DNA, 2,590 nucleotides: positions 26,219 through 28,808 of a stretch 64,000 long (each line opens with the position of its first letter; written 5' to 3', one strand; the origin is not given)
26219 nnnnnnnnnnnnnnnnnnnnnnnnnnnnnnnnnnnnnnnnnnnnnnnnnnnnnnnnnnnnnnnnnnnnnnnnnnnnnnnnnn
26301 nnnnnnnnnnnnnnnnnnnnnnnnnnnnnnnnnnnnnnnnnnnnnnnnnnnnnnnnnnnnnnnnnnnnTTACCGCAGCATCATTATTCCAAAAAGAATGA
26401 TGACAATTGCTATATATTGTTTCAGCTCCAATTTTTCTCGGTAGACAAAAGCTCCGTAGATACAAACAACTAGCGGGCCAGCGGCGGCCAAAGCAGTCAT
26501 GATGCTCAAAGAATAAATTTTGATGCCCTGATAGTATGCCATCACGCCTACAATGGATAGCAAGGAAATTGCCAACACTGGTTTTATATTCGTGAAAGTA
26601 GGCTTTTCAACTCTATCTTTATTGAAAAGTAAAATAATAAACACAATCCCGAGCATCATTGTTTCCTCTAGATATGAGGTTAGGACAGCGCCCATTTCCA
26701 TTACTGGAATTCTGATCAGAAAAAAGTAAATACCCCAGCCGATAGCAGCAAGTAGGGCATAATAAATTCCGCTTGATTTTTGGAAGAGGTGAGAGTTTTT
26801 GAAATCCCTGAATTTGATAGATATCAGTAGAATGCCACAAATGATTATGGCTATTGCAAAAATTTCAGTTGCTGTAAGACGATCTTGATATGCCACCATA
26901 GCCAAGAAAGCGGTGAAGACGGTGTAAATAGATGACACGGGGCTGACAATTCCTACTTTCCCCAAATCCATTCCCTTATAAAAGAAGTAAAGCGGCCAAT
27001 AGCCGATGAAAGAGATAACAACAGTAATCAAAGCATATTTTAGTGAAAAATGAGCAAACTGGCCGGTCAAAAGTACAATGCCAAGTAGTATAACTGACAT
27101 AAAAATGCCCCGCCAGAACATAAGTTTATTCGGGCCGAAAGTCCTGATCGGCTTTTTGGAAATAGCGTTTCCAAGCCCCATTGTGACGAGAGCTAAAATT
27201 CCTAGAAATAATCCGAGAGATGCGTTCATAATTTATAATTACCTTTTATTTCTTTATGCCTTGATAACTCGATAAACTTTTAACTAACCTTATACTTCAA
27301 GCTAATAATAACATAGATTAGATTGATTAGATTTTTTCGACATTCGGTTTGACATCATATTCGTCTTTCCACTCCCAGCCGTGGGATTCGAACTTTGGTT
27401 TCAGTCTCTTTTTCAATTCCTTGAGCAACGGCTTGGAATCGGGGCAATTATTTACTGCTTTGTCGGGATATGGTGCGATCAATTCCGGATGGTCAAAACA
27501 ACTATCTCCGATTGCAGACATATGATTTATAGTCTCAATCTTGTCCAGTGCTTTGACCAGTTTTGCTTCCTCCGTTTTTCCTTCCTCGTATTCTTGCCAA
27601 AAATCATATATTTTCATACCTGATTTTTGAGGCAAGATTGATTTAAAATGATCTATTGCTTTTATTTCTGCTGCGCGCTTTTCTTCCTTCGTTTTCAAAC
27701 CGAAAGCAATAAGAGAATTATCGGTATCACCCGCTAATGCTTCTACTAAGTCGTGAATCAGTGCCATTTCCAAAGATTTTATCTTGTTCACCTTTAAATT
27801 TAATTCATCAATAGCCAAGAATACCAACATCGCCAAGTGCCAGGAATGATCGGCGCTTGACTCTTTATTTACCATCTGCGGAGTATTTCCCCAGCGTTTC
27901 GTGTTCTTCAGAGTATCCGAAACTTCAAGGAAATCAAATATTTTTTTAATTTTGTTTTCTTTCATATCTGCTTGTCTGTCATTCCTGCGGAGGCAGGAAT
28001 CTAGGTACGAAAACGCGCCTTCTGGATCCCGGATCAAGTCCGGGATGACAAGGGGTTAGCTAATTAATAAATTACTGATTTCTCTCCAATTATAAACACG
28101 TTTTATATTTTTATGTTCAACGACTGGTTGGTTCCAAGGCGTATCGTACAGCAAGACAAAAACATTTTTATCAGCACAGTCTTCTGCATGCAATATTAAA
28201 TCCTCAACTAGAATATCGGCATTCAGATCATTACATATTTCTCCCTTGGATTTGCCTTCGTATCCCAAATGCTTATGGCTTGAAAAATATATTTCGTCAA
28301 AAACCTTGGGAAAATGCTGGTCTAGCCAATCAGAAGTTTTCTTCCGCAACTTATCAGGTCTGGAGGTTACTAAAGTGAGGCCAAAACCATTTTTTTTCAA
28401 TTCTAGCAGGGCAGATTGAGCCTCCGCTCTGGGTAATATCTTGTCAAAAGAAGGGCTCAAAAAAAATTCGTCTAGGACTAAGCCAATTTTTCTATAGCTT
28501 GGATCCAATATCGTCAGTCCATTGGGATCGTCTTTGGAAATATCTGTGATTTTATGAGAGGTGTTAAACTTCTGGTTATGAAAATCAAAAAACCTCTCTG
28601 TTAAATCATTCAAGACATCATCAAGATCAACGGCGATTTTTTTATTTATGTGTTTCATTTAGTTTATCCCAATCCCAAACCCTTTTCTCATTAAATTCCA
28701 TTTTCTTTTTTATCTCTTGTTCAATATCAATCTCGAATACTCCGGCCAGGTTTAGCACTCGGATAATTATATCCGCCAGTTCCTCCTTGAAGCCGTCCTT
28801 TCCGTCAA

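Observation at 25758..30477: Contiguous cluster of nucleotide house-cleaning enzymes with metabolite exporters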

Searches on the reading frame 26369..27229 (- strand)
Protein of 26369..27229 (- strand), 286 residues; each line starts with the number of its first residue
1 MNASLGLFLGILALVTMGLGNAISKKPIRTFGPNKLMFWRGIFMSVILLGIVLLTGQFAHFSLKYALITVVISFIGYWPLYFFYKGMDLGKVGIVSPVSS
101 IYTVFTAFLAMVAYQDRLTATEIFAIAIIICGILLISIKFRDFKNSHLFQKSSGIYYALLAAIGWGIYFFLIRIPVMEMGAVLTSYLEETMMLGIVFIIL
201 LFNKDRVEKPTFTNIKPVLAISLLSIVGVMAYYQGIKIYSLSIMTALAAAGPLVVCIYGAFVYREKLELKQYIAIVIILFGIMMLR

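Call 3: search_protein_families(library=pfam, proteins=[window:26369-27229:-], max_evalue=0.01)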
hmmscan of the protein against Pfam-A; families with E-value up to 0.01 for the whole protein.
window:26369-27229:- (286 aa): 2 families
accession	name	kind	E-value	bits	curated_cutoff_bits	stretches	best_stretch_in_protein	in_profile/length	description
PF00892.27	EamA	-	1.9e-34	119.3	28.2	2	153-285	2-133/135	EamA-like transporter family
PF03151.22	TPT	-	0.0049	16.7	30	0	191-284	39-134/291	Triose-phosphate Transporter family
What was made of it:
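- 26369..27229 (-): EamA1: DMT-superfamily carrier, 286 aa, lying between the two HD_3 genes. Conserved core gene. Pfam EamA 119.3 bits, two domains (call 3).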

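Call 61: search_protein_families(library=ncbifam, proteins=[window:26369-27229:-], max_evalue=0.001)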
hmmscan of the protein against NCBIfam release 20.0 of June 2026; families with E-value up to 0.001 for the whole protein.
window:26369-27229:- (286 aa): 4 families
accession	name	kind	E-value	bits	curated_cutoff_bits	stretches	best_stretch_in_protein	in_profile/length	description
TIGR00950.1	2A78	equivalog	2.6e-09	36.9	230.2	2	151-282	126-263/264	carboxylate/amino acid/amine transporter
TIGR03340.1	phn_DUF6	hypoth_equivalog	1.1e-06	28.6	288.15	1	65-285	65-281/281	phosphonate utilization associated putative membrane protein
NF045951.1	MAG0110_fam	subfamily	5.3e-06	25.9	98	1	123-284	21-186/237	MAG0110 family membrane protein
NF008523.0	PRK11453.1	equivalog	0.0004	20.1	472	0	157-285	8-130/299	O-acetylserine/cysteine exporter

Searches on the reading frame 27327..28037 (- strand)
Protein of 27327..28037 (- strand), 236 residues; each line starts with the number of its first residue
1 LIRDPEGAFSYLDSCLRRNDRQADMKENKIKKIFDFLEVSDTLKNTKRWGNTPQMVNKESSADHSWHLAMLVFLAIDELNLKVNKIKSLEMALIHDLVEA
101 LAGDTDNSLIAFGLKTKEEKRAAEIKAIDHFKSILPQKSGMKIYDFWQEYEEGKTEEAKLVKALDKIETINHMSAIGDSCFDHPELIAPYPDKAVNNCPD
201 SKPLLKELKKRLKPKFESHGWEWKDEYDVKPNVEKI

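Call 3: search_protein_families(library=pfam, proteins=[window:27327-28037:-], max_evalue=0.01)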
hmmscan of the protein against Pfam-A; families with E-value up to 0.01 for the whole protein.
window:27327-28037:- (236 aa): 4 families
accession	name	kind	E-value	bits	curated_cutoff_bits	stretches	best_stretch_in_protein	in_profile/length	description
PF13023.12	HD_3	-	3.8e-35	121.7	22.5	1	41-173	2-131/165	HD domain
PF12917.13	YfbR-like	-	4.3e-12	46.5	25.9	1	36-169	2-137/182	5'-deoxynucleotidase YfbR-like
PF01966.28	HD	-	4e-06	27.6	22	1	63-169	3-115/116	HD domain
PF12128.14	DUF3584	-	0.00038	18.5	31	1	78-183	864-967/1191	Protein of unknown function (DUF3584)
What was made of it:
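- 27327..27965 (-): HD3b: second HD_3 paralog, 212 aa, 32% identical to HD3a. Conserved core gene. Pfam HD_3 121.7 bits (call 3).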

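Call 24: search_protein_families(library=ncbifam, proteins=[window:27327-27965:-], max_evalue=0.01)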
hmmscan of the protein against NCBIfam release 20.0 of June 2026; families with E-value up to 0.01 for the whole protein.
window:27327-27965:- (212 aa): 1 family
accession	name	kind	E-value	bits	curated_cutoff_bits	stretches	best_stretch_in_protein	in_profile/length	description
NF003009.0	PRK03826.1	equivalog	5.1e-07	29.6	122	1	11-144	5-140/197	5'-deoxynucleotidase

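Call 43: search_protein_families(library=padloc, proteins=[window:27327-27965:-], max_evalue=0.01)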
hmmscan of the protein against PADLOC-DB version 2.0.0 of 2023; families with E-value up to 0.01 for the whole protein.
window:27327-27965:- (212 aa): 0 families

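Call 44: search_protein_families(library=phrogs, proteins=[window:27327-27965:-], max_evalue=0.001)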
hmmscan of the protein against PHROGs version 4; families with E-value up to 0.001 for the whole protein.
window:27327-27965:- (212 aa): 1 family
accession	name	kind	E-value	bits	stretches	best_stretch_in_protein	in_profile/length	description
phrog_7076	-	DNA, RNA and nucleotide metabolism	1.9e-08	35.2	1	21-153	14-139/188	dATP triphosphohydrolase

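Call 48: search_solved_structures(query=window:27327-27965:-, max_evalue=0.001, show_alignments=2)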
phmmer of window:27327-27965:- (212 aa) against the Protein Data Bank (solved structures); distinct sequences matched with E-value up to 0.001: 8.
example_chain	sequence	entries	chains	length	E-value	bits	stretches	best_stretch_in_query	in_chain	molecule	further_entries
4dmb_A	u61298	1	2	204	1.4e-16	63.9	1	7-184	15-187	HD domain-containing protein 2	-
4l1j_A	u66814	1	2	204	1.8e-15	60.3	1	7-184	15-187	HD domain-containing protein 2 | HD domain-containing protein 2 (Phosphorylate)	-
4l7e_A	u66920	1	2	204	1.9e-15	60.3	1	7-184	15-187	HD domain-containing protein 2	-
4l7w_A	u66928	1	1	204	3.6e-15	59.4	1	7-184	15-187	HD domain-containing protein 2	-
3kh1_A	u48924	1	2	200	3.8e-15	59.3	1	6-149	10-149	Predicted metal-dependent phosphohydrolase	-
2cqz_A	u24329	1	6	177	5.3e-10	42.5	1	14-146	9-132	177aa long hypothetical protein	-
1xx7_A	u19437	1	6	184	1e-09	41.6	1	11-146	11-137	oxetanocin-like protein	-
5yox_A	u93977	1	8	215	2.4e-09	40.4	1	11-146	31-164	HD domain-containing protein YGL101W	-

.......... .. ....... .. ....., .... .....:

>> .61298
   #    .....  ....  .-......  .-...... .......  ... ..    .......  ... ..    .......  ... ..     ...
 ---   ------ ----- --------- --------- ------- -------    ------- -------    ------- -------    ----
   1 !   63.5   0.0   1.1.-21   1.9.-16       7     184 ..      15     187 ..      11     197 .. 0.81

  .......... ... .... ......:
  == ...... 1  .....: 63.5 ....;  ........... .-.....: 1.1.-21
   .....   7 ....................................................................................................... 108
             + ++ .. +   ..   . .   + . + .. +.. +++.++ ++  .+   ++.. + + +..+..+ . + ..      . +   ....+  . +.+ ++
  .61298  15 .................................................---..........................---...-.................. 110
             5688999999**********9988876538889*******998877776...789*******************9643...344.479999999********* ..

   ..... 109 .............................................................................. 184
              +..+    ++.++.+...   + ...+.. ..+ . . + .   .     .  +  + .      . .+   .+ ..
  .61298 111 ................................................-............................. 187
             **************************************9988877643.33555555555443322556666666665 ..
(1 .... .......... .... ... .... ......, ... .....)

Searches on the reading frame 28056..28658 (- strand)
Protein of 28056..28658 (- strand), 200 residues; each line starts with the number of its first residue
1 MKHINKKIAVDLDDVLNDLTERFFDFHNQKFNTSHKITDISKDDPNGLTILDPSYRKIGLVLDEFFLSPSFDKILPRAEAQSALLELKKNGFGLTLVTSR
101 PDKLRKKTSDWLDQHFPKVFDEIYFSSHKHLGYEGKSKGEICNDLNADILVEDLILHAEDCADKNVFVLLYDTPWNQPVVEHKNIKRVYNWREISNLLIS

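Call 3: search_protein_families(library=pfam, proteins=[window:28056-28658:-], max_evalue=0.01)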
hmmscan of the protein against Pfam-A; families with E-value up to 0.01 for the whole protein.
window:28056-28658:- (200 aa): 2 families
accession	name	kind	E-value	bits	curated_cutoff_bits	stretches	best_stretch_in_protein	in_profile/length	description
PF06941.18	NT5C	-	8.4e-11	42.5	24.8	1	8-198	4-174/180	5' nucleotidase, deoxy (Pyrimidine), cytosolic type C protein (NT5C)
PF24694.1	LNS2_PITM1-3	-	0.0026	18.2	27.7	1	77-119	23-66/124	PITM 1-3, LNS2 domain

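Call 8: find_encoding_contigs(protein=window:28056-28658:-, flank=10000, max_places=6)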
Protein window:28056-28658:- (200 aa): 2 contigs read that carry it; 2 places shown.
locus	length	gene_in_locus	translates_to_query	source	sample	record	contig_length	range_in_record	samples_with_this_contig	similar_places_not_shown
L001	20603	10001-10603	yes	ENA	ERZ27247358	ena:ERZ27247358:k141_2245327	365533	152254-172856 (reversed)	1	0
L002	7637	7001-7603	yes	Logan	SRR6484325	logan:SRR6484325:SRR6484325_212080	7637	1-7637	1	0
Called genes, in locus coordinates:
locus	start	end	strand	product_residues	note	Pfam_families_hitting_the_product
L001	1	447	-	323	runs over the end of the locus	PF03215:Rad17 (weak), PF00005:ABC_tran, PF13304:AAA_21 (faint), PF13732:DrrA1-3_C (weak)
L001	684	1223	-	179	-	PF13489:Methyltransf_23 (weak), PF13847:Methyltransf_31 (weak), PF08241:Methyltransf_11, PF13649:Methyltransf_25 (weak)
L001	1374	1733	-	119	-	-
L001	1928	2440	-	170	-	-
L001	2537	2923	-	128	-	PF00856:SET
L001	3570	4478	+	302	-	PF00892:EamA, PF03151:TPT, PF00892:EamA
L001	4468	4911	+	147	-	-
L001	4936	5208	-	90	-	-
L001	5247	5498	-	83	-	PF13189:Cytidylate_kin2, PF13521:AAA_28, PF20720:nSTAND3 (weak), PF00004:AAA (weak), PF13238:AAA_18, PF13671:AAA_33, PF13207:AAA_17 (weak)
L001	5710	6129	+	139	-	PF00293:NUDIX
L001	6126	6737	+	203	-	PF13328:HD_4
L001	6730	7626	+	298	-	PF00892:EamA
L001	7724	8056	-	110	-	-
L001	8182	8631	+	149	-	PF06271:RDD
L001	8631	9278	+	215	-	PF00702:Hydrolase, PF13419:HAD_2, PF13242:Hydrolase_like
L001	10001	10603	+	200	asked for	PF06941:NT5C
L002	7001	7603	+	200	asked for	PF06941:NT5C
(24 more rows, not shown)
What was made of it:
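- Checked: The called gene starts are shorter than the longest ORFs: HD3a is 25758-26333 (191 aa), HD3b is 27327-27965 (212 aa) and MazG is 28642-28953 (103 aa) (call 8).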

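Call 14: find_homologous_proteins(query=window:28056-28658:-, max_evalue=0.001)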
Query window:28056-28658:- (200 aa): 1 proteins with E <= 0.001 among 239 candidates.
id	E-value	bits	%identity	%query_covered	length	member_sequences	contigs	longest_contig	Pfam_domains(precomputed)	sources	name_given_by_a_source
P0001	7.2e-131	452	100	100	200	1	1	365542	PF06941.18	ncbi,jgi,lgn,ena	ncbi:MAG: hypothetical protein WC107_00735 [Patescibacteria group bacterium]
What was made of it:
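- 28056..28658 (-): NT5C-type 5'(3')-deoxyribonucleotidase-like HAD phosphatase, 200 aa. Specific to this lineage. No k-mer homolog among 5.8 billion proteins (call 14).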

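Call 24: search_protein_families(library=ncbifam, proteins=[window:28056-28658:-], max_evalue=0.01)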
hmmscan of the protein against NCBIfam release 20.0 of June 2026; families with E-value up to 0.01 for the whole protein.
window:28056-28658:- (200 aa): 0 families

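Call 25: search_solved_structures(query=window:28056-28658:-, max_evalue=0.1, show_alignments=1)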
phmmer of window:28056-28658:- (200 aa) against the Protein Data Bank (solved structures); distinct sequences matched with E-value up to 0.1: 0.
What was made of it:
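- On NT5C 5'(3')-deoxyribonucleotidase family: No PDB sequence hit at E<=0.1 (call 25).
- Closest known: Mammalian cytosolic and mitochondrial 5'. Different: The sequence is very divergent: no PDB hit at E<=0.1 and no k-mer homolog (calls 14, 25).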

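Call 43: search_protein_families(library=padloc, proteins=[window:28056-28658:-], max_evalue=0.01)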
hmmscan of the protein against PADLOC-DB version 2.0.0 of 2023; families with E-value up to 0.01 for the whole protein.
window:28056-28658:- (200 aa): 0 families

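Call 44: search_protein_families(library=phrogs, proteins=[window:28056-28658:-], max_evalue=0.001)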
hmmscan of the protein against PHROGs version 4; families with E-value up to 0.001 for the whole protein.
window:28056-28658:- (200 aa): 3 families
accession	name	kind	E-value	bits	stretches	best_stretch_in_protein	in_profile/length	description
phrog_420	-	unknown function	1e-25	91.8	1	1-198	9-202/267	unknown function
phrog_415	-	other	5.4e-07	30.5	1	2-147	18-135/218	polynucleotide kinase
phrog_1238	-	moron, auxiliary metabolic gene and host takeover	0.00011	22.9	0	76-153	45-114/155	phosphoheptose isomerase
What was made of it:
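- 28056..28658 (-): Pfam NT5C 42.5 bits (call 3). phrog_420 scores 91.8 bits (call 44).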

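Call 45: search_dna_similar(query=window:28056-28658:-, collection=phages, mode=protein, max_evalue=0.001, max_rows=25)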
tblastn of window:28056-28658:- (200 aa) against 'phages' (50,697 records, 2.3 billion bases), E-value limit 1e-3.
Records with a match: 2; places in all: 2; records where one place covers at least 80% of the query: 0.
Best place of each record, by identity: <60% 2.
By first word of the organism name: Thermus 2.
By host as written in the record: Thermus thermophilus HB27 1; Thermus thermophilus HB8 1.
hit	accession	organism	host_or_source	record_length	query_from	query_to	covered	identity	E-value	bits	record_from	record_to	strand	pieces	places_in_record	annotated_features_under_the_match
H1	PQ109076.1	Thermus phage Lalka27a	Thermus thermophilus HB27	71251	70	191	61%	30.9%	4e-5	49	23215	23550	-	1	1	nucleotidase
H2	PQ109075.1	Thermus phage Lalka8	Thermus thermophilus HB8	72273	70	191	61%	30.9%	4e-5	49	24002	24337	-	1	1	nucleotidase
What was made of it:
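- On NT5C 5'(3')-deoxyribonucleotidase family: Only two phage 'nucleotidase' hits, at 31% identity (call 45).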

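Call 72: find_related_loci(query=window:28056-28658:-, collection=viral_contigs, flank=5000)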
Query window:28056-28658:- (200 aa) in viral_contigs; peptide patterns used: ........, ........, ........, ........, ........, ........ (x = any residue, [..] = any of these).
6 stretches matched a pattern, but none encodes a relative of the query by tblastn (E <= 1e-3).
